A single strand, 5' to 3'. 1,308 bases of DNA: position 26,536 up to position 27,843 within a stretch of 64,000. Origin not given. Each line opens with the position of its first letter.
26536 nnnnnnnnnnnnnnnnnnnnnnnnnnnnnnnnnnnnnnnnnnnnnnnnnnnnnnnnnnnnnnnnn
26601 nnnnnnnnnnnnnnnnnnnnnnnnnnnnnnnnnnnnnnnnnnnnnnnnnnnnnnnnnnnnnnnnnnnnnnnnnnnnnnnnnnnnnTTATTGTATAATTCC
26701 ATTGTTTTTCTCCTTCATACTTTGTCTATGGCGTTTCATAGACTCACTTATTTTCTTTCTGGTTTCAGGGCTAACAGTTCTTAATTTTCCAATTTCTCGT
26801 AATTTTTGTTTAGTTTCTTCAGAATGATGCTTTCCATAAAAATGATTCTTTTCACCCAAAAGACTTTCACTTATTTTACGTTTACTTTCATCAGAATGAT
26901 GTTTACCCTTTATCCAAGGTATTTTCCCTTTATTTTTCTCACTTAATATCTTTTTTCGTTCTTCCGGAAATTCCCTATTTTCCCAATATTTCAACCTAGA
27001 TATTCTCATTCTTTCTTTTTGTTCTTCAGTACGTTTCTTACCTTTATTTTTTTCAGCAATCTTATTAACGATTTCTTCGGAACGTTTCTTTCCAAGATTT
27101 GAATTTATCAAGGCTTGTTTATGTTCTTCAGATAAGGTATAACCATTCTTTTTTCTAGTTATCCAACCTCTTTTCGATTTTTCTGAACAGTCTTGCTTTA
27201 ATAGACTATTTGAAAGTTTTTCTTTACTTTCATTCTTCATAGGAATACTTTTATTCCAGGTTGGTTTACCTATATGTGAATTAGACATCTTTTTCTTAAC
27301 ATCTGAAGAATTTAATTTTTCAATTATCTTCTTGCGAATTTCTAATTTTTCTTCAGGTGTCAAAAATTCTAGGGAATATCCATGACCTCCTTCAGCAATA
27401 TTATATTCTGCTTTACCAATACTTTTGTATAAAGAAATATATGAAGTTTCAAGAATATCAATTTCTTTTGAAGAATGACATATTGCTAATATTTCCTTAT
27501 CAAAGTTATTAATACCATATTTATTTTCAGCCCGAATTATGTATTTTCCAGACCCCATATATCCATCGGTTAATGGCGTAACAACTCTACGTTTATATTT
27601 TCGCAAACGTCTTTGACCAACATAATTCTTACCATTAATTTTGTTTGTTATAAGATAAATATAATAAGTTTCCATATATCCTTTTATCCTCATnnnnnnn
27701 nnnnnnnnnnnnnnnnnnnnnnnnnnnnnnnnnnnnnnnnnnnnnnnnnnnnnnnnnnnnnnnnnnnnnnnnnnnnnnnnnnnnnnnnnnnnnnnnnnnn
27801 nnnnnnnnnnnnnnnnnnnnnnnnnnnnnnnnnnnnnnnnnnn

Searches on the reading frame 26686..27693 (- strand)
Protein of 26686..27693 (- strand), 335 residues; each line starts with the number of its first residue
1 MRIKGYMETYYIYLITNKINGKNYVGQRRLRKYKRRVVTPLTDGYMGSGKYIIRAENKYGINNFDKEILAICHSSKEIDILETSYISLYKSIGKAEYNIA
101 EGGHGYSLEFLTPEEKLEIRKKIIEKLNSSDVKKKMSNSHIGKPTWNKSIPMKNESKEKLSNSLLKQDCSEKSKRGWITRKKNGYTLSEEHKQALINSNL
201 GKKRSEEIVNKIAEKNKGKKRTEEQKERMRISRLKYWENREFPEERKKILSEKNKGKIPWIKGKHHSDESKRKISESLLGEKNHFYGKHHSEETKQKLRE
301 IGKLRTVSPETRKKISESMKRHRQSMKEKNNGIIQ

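Call 20: search_protein_families(library=phrogs, proteins=[window:26686-27693:-], max_evalue=0.00001)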
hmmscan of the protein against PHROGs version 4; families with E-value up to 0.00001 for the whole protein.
window:26686-27693:- (335 aa): 4 families
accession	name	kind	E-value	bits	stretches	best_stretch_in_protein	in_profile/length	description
phrog_314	-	DNA, RNA and nucleotide metabolism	6.8e-43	148.4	1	7-193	176-335/574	homing endonuclease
phrog_7168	-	DNA, RNA and nucleotide metabolism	9.5e-11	42.7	1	11-290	3-234/284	homing endonuclease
phrog_447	-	other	6.5e-10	40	1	11-91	28-115/148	NAD synthetase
phrog_19446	-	DNA, RNA and nucleotide metabolism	8.2e-08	33.1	1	11-181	3-162/254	homing endonuclease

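Call 60: search_protein_families(library=pfam, proteins=[window:26686-27693:-], max_evalue=0.001)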
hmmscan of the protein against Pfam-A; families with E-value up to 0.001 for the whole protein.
window:26686-27693:- (335 aa): 3 families
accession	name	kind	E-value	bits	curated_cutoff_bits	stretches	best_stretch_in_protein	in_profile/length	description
PF07460.16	NUMOD3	-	6.5e-22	77.6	20.4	2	266-299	4-37/37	NUMOD3 motif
PF19835.5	SegE_GIY-YIG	-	1.2e-08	35.7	25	1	11-96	19-111/123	Putative endonuclease segE, GIY-YIG domain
PF01541.30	GIY-YIG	-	5.2e-05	23.9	22.6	1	10-91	2-74/78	GIY-YIG catalytic domain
